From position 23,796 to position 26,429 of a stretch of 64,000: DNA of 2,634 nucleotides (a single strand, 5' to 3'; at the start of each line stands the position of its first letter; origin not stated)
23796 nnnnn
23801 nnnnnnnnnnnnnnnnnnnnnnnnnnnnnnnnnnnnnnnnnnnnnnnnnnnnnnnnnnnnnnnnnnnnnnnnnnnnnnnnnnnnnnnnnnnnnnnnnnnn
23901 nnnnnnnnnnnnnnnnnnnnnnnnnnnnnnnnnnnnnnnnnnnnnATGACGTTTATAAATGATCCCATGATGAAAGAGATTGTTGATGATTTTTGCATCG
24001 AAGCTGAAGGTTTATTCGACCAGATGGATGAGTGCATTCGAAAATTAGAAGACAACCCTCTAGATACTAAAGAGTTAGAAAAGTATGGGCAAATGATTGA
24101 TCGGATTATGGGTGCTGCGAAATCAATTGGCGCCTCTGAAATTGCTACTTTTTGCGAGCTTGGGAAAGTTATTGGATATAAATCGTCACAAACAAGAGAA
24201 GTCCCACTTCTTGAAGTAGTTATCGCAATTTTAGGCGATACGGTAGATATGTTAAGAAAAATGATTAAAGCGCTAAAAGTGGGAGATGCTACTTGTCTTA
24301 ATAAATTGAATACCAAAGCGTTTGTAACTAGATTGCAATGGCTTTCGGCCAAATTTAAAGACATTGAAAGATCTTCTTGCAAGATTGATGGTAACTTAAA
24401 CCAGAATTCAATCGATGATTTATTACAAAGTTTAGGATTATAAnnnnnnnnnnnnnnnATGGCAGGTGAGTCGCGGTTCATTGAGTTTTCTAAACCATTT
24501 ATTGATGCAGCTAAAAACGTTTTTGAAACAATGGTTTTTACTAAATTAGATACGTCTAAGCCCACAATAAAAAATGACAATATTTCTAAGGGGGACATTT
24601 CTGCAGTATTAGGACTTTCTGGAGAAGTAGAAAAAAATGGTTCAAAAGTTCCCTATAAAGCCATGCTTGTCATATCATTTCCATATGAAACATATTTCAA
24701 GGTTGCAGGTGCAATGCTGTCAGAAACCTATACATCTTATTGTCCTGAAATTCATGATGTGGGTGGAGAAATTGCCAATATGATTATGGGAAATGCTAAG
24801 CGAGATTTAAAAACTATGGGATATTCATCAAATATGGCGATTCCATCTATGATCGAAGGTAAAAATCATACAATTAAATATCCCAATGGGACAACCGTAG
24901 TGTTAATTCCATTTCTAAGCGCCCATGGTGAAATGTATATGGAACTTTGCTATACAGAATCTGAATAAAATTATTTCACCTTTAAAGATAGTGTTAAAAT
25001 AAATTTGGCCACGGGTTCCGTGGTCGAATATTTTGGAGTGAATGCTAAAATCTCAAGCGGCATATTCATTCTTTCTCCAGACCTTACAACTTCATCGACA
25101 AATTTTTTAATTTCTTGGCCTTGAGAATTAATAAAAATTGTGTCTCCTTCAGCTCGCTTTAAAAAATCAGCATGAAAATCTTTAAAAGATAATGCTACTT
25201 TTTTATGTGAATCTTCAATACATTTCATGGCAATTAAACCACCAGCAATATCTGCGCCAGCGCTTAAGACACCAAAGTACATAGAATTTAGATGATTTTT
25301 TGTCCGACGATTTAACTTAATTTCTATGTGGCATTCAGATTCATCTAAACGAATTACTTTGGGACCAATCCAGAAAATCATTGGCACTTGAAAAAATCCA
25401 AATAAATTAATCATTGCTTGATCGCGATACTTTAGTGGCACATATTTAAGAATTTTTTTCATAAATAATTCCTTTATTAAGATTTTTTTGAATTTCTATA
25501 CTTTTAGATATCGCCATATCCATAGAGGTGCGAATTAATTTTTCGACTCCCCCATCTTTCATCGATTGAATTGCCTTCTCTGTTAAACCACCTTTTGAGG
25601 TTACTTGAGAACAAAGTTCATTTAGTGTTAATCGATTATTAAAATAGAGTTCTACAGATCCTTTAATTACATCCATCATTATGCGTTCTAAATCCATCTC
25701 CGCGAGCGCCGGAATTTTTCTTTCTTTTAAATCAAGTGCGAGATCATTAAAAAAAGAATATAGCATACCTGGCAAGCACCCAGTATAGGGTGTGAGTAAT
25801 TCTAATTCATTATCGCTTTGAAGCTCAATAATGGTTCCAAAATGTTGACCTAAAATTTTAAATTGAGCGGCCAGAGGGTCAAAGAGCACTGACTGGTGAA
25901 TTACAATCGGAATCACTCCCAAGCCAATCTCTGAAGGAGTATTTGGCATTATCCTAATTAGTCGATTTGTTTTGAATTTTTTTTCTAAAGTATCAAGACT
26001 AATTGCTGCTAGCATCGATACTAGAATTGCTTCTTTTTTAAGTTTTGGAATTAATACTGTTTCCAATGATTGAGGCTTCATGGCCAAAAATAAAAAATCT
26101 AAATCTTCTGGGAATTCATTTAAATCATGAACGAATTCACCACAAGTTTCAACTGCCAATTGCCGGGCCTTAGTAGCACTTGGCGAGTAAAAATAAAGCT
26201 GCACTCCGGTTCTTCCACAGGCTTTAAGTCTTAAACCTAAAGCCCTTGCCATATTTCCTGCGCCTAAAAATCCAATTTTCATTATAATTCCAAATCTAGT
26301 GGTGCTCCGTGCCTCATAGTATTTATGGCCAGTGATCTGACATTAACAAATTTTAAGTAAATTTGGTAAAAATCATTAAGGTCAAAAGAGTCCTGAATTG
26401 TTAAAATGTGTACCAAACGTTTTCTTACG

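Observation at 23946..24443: Hpt-like protein with zero histidines and a CheZ-type CheY-binding tail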

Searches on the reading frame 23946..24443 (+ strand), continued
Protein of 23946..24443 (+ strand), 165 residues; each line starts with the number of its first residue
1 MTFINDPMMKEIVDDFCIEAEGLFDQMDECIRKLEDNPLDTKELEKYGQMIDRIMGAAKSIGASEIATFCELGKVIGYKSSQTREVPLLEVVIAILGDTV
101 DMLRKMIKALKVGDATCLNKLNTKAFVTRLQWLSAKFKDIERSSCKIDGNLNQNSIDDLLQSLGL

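Call 60: find_homologous_proteins(query=P0236, max_evalue=0.001)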
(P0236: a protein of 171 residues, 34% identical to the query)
Query P0236 (171 aa): 136 proteins with E <= 0.001 among 270 candidates; the best 120 are listed.
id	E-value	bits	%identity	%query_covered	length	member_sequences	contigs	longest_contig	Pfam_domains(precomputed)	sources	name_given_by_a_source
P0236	2.4e-104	364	100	100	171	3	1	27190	-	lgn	-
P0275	1.7e-71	257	69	98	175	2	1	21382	-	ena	-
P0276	1.1e-62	229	64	97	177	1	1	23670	-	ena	-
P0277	1.3e-41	160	47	98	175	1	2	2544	-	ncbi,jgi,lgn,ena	-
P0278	2.7e-41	159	46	97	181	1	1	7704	-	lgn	-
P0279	1.8e-39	153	45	98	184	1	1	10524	-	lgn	-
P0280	2.2e-39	153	42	99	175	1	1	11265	-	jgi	jgi:hypothetical protein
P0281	3.3e-39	152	47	98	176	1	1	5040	-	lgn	-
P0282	2.5e-38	150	42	98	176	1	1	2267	-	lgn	-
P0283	5.4e-38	148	42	98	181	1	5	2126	-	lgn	-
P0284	1.4e-37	147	45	100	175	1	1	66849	-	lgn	-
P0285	1.4e-37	147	41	98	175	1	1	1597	-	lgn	-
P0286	1.6e-37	147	46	98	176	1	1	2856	-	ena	-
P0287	2.5e-37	146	42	98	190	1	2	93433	-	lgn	-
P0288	2.6e-37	146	45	99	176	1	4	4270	-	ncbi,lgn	-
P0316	6.4e-33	132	39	100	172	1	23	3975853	-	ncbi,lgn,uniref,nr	ncbi:hypothetical protein [Bdellovibrio sp. NC01]|uniref:hypothetical protein n=1 Tax=Bdellovibrio s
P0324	8.1e-32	128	38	100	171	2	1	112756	-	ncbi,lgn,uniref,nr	ncbi:hypothetical protein [Bdellovibrio svalbardensis]|uniref:Chemotaxis protein CheZ n=1 Tax=Bdello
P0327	1.3e-31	128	38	100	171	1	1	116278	-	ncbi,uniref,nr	ncbi:hypothetical protein AZI85_16405 [Bdellovibrio bacteriovorus]|uniref:HPt domain-containing prot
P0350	1.5e-30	124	38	100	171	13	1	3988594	-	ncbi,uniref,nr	ncbi:hypothetical protein Bdt_1795 [Bdellovibrio bacteriovorus str. Tiberius]|uniref:HPt domain-cont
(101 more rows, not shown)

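Call 61: list_cluster_members(proteins=[P0350, P0324, P0327])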
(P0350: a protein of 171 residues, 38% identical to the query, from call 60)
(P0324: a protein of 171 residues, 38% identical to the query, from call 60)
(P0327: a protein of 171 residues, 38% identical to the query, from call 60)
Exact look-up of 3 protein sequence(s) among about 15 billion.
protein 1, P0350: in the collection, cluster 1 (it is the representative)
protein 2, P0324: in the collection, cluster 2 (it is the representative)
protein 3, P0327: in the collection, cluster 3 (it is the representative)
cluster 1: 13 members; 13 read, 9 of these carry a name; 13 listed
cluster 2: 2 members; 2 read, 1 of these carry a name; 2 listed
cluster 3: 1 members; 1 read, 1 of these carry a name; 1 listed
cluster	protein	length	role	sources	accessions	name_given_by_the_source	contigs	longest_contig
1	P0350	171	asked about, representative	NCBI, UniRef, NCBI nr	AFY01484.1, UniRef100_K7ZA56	hypothetical protein Bdt_1795 [Bdellovibrio bacteriovorus str. Tiberius] | HPt domain-containing protein n=1 Tax=Bdellovibrio bacteriovorus str. Tiberius ...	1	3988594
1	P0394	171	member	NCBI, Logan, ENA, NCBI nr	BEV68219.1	hypothetical protein Bb109J_c1639 [Bdellovibrio bacteriovorus]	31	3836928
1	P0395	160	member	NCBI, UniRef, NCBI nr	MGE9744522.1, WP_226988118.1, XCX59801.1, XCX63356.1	hypothetical protein AB1A81_08305 [Bdellovibrio bacteriovorus] | hypothetical protein n=1 Tax=Bdellovibrio bacteriovorus TaxID=959 RepID=UPI001D05A106 | hypothetical protein [Bdellovibrio bacteriovorus]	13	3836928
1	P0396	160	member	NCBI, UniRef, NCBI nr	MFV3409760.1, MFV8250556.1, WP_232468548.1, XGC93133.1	hypothetical protein [Bdellovibrio bacteriovorus] | hypothetical protein n=1 Tax=Bdellovibrio bacteriovorus TaxID=959 RepID=UPI001E38C1E6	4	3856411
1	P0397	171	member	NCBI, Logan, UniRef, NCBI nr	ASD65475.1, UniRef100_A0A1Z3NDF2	hypothetical protein B9G79_09955 [Bdellovibrio bacteriovorus] | HPt domain-containing protein n=1 Tax=Bdellovibrio bacteriovorus TaxID=959 ...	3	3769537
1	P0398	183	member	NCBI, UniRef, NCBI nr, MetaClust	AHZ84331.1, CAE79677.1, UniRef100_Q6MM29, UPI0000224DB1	hypothetical protein predicted by Glimmer/Critica [Bdellovibrio bacteriovorus HD100] | HPt domain-containing protein n=1 Tax=Bdellovibrio bacteriovorus (strain ATCC 15356 / DSM ... | hypothetical protein EP01_05200 [Bdellovibrio bacteriovorus]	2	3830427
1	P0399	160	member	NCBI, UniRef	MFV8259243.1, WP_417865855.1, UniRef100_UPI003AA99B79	hypothetical protein ACNQKP_15660 [Bdellovibrio bacteriovorus] | hypothetical protein n=1 Tax=Bdellovibrio bacteriovorus TaxID=959 RepID=UPI003AA99B79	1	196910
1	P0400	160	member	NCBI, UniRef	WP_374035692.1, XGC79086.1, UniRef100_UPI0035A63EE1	hypothetical protein ACES2I_08355 [Bdellovibrio bacteriovorus] | hypothetical protein n=1 Tax=Bdellovibrio bacteriovorus TaxID=959 RepID=UPI0035A63EE1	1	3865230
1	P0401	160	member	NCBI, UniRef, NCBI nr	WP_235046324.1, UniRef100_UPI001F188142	hypothetical protein [Bdellovibrio bacteriovorus] | hypothetical protein n=1 Tax=Bdellovibrio bacteriovorus TaxID=959 RepID=UPI001F188142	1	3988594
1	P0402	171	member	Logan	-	-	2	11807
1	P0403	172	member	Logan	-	-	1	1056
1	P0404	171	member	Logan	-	-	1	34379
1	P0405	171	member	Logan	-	-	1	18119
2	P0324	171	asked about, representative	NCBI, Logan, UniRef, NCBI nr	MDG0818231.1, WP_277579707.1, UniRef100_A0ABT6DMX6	hypothetical protein [Bdellovibrio svalbardensis] | Chemotaxis protein CheZ n=1 Tax=Bdellovibrio svalbardensis TaxID=2972972 ...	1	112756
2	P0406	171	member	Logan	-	-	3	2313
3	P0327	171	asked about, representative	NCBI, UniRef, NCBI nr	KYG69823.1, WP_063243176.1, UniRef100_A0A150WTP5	hypothetical protein AZI85_16405 [Bdellovibrio bacteriovorus] | HPt domain-containing protein n=1 Tax=Bdellovibrio bacteriovorus TaxID=959 ... | hypothetical protein [Bdellovibrio bacteriovorus]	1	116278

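Call 81: predict_structure(alignment_id=A5)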
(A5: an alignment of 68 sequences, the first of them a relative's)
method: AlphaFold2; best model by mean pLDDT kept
length: 335 residues; sequences in the alignment: 68
mean_pLDDT: 80.8   pTM: 0.53
mean pLDDT of the five models: 80.8, 80.7, 79.3, 76.2, 72.8
residues with pLDDT >= 90: 154; 70-90: 114; 50-70: 25; < 50: 42
segments of 3 or more residues with pLDDT < 50: 141-174, 318-324
pLDDT, mean of each block of 10 residues (from residue 1): 79 89 87 92 92 93 93 91 88 82 81 83 84 63 35 29 32 53 92 98 98 97 97 91 94 94 96 96 85 82 88 64 55 63
secondary structure, 60 per line:
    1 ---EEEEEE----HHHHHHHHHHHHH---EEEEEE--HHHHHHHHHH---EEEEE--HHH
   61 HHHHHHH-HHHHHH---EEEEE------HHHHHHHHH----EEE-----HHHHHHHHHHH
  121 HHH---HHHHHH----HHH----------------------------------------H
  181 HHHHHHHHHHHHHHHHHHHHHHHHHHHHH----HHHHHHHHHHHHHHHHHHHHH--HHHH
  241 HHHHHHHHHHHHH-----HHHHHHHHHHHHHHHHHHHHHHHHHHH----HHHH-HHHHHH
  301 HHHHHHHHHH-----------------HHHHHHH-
elements in order: E4-9 H14-26 E30-35 H38-47 E51-55 H58-67 H69-74 E78-82 H89-97 E102-104 H110-123 H127-132 H180-209 H214-234 H237-253 H259-285 H290-293 H295-310 H328-334

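Call 83: fold_search(model_id=the predicted structure, library=pdb)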
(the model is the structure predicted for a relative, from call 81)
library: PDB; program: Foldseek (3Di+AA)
matches with E <= 10: 978; with E <= 0.001: 0
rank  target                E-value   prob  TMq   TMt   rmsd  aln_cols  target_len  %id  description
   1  8j2x                  1.9e-02  0.94  0.26  0.26  16.8       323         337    7  Saccharothrix syringae photocobilins protein, light state (released 2024-04-10)
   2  4kfc_B                3.1e-02  1.00  0.29  0.42   4.1       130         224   16  Crystal structure of a hyperactive mutant of response regulator KdpE complexed to its promoter DNA (released 2014-02-19)
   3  1i5n_D                3.6e-02  1.00  0.30  0.70   4.0       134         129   16  Crystal structure of the P1 domain of CheA from Salmonella typhimurium (released 2001-07-11)
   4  4kny_B                4.2e-02  1.00  0.29  0.41   3.5       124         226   15  Crystal structure of the response regulator KdpE complexed to DNA in an active-like conformation (released 2014-02-19)
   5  6ww6_B                4.2e-02  1.00  0.26  0.41   4.9       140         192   14  Crystal structure of EutV bound to RNA (released 2021-11-24)
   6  6br7_B                4.4e-02  1.00  0.29  0.68   3.2       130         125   13  Beryllium fluorinated receiver domain of BfmR from Acinetobacter baumannii (released 2018-02-21)
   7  6swl_A                4.4e-02  1.00  0.32  0.70   3.8       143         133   15  The REC domain of XynC, a response regulator from Geobacillus stearothermophilus (released 2020-10-14)
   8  3u3b_B                4.8e-02  1.00  0.27  0.79   2.9       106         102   15  Crystal Structure of Computationally Redesigned Four-Helix Bundle (released 2012-06-13)
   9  3t8y_A                5.3e-02  1.00  0.27  0.58   4.2       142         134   14  Crystal structure of the response regulator domain of Thermotoga maritima CheB (released 2011-09-14)
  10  2ld6_MODEL_1_A        5.6e-02  1.00  0.29  0.66   3.9       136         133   19  Solution Structure of Histidine Phosphotransfer Domain of CheA (released 2011-10-12)
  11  1i5n_C                5.8e-02  1.00  0.27  0.63   4.3       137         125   16  Crystal structure of the P1 domain of CheA from Salmonella typhimurium (released 2001-07-11)
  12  3nhz_C                5.8e-02  1.00  0.26  0.61   4.1       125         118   13  Structure of N-terminal Domain of MtrA (released 2010-08-11)
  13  6wsh_A                5.8e-02  0.97  0.26  0.42  19.3       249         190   14  Crystal structure of EutV from Enterococcus faecalis (released 2021-05-05)
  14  8p6f_B                5.8e-02  0.93  0.25  0.17  18.1       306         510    8  Crystal structure of PorX-Fj (released 2024-04-03)
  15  5iuk_F                6.1e-02  1.00  0.29  0.64   3.1       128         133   14  Crystal structure of the DesK-DesR complex in the phosphotransfer state with high Mg2+ (150 mM) (released 2016-12-21)
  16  3kyi_A                6.4e-02  1.00  0.33  0.82   2.6       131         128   11  Crystal structure of the phosphorylated P1 domain of CheA3 in complex with CheY6 from R. sphaeroides (released 2010-02-16)
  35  1i5n_B                9.9e-02  1.00  0.28  0.69   3.9       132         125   14  Crystal structure of the P1 domain of CheA from Salmonella typhimurium (released 2001-07-11)
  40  2lp4_MODEL_1_A        1.0e-01  1.00  0.29  0.41   7.3       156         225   13  Solution structure of P1-CheY/P2 complex in bacterial chemotaxis (released 2012-10-24)
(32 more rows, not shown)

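Call 87: search_protein_families(library=pfam, proteins=[P0324, P0350, P0398, P0316, L067:5558-6088:+], max_evalue=1)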
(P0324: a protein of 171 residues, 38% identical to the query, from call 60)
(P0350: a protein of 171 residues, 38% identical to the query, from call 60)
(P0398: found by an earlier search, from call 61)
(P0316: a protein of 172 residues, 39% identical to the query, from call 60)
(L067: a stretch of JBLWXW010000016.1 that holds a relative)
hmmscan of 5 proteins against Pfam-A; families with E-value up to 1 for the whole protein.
P0324 (171 aa): 1 family
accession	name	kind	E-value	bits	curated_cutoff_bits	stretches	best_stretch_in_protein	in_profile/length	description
PF20216.3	DUF6576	-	0.11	13.1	27.3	1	153-169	9-25/47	Family of unknown function (DUF6576)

P0350 (171 aa): 0 families

P0398 (183 aa): 1 family
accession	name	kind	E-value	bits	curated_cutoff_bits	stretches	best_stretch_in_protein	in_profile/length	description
PF14479.11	HeLo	-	0.15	12.2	23.2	1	10-41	149-180/205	Prion-inhibition and propagation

P0316 (172 aa): 2 families
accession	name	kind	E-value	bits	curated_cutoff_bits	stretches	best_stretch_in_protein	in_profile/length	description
PF12333.14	Ipi1_N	-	0.17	12.9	24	1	102-162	28-89/100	Rix1 complex component involved in 60S ribosome maturation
PF14502.12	HTH_41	-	0.23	11.4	25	0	132-158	5-30/48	Helix-turn-helix domain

L067:5558-6088:+ (177 aa): 4 families
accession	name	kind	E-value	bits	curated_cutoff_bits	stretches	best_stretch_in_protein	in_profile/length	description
PF01627.28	Hpt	-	6.2e-07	30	24.6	1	11-71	1-53/84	Hpt domain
PF18593.6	CdiI_2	-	0.017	16.3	26.7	1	3-52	18-68/91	CdiI immunity protein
PF05227.19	CHASE3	-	0.062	13.6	28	1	13-58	41-86/138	CHASE3 domain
PF12486.13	VasL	-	0.13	12.7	27.3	1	109-142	49-82/147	Type VI secretion system, EvfB, or VasL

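Call 94: search_protein_families(library=pfam, proteins=[L067:2915-5545:+, L054:4473-5432:-, L067:130-1203:+], max_evalue=0.0001)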
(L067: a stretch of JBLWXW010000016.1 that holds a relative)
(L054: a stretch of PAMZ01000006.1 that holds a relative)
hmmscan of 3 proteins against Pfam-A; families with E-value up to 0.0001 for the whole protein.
L067:2915-5545:+ (877 aa): 4 families
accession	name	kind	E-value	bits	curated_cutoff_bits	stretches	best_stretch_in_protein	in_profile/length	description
PF01584.24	CheW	-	2e-28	99.2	23.5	2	551-680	3-135/138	CheW-like domain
PF02518.31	HATPase_c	-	4.4e-16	59.8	26.4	1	403-542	8-110/111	Histidine kinase-, DNA gyrase B-, and HSP90-like ATPase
PF00072.30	Response_reg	-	1.3e-13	51.5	30.2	1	7-117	1-110/111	Response regulator receiver domain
PF01627.28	Hpt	-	5.2e-13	49.5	24.6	1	133-226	1-83/84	Hpt domain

L054:4473-5432:- (319 aa): 2 families
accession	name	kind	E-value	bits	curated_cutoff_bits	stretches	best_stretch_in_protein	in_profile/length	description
PF13487.12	HD_5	-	1.3e-08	35.2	27.2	1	148-278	8-138/170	HD domain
PF01966.28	HD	-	4.3e-08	33.9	22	1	156-272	3-109/116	HD domain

L067:130-1203:+ (358 aa): 0 families

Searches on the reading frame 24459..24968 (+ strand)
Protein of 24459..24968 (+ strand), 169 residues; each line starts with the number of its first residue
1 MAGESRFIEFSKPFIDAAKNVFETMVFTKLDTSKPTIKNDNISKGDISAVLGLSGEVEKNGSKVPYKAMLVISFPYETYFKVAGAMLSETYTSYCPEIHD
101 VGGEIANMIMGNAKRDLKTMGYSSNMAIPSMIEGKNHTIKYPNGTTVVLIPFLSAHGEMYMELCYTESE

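Call 4: search_protein_families(library=pfam, proteins=[window:24459-24968:+], max_evalue=1)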
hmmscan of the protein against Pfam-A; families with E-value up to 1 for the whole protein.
window:24459-24968:+ (169 aa): 3 families
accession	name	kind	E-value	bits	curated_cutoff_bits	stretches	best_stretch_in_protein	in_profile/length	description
PF13690.11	CheX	-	5.5e-19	68.5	27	1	66-152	11-93/94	Chemotaxis phosphatase CheX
PF04509.17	CheC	-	0.013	15.9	22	1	103-121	7-25/38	CheC-like family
PF25617.1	PhiKZ_gp86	-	0.27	10.5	26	1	30-70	50-90/408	Bacteriophage PhiKZ vertex-binding protein gp86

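Call 5: search_protein_families(library=ncbifam, proteins=[window:24459-24968:+], max_evalue=1)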
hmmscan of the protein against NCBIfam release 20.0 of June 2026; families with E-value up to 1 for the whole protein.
window:24459-24968:+ (169 aa): 1 family
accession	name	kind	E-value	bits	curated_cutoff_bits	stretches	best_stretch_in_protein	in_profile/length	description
NF041094.1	CheX_Thtogales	equivalog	9.6e-13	48.2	280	1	12-162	7-148/152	CheY-P phosphatase CheX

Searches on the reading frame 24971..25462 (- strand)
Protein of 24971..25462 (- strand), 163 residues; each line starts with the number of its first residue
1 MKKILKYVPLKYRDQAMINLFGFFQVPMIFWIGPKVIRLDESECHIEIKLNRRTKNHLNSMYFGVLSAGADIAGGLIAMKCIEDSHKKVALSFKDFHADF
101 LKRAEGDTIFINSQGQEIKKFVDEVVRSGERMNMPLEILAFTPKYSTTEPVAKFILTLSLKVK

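Call 70: search_protein_families(library=pfam, proteins=[window:24971-25462:-], max_evalue=0.001)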
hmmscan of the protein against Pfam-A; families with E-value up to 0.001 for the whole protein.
window:24971-25462:- (163 aa): 1 family
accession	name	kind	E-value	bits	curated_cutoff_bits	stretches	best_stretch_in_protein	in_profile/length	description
PF14539.12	DUF4442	-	6.9e-09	36.4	25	1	24-108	11-92/132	Domain of unknown function (DUF4442)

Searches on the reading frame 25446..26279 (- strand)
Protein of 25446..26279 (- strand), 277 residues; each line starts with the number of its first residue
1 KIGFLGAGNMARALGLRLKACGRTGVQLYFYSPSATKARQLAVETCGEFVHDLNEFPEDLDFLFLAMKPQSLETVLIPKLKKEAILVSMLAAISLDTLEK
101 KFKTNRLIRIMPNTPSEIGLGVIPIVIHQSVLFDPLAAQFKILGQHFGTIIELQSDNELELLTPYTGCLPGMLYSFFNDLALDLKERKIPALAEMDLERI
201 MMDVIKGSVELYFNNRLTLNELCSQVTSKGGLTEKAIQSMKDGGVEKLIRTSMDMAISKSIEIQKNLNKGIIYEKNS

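Call 94: search_protein_families(library=pfam, proteins=[window:25446-26279:-], max_evalue=0.0001)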
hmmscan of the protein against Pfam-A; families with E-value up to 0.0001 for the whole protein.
window:25446-26279:- (277 aa): 2 families
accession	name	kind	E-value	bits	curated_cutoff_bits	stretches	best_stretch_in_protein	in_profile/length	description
PF14748.11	P5CR_dimer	-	1.7e-11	44.7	25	1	158-262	3-104/105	Pyrroline-5-carboxylate reductase dimerisation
PF03807.23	F420_oxidored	-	2.5e-11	44.5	21.6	1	1-91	1-93/94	NADP oxidoreductase coenzyme F420-dependent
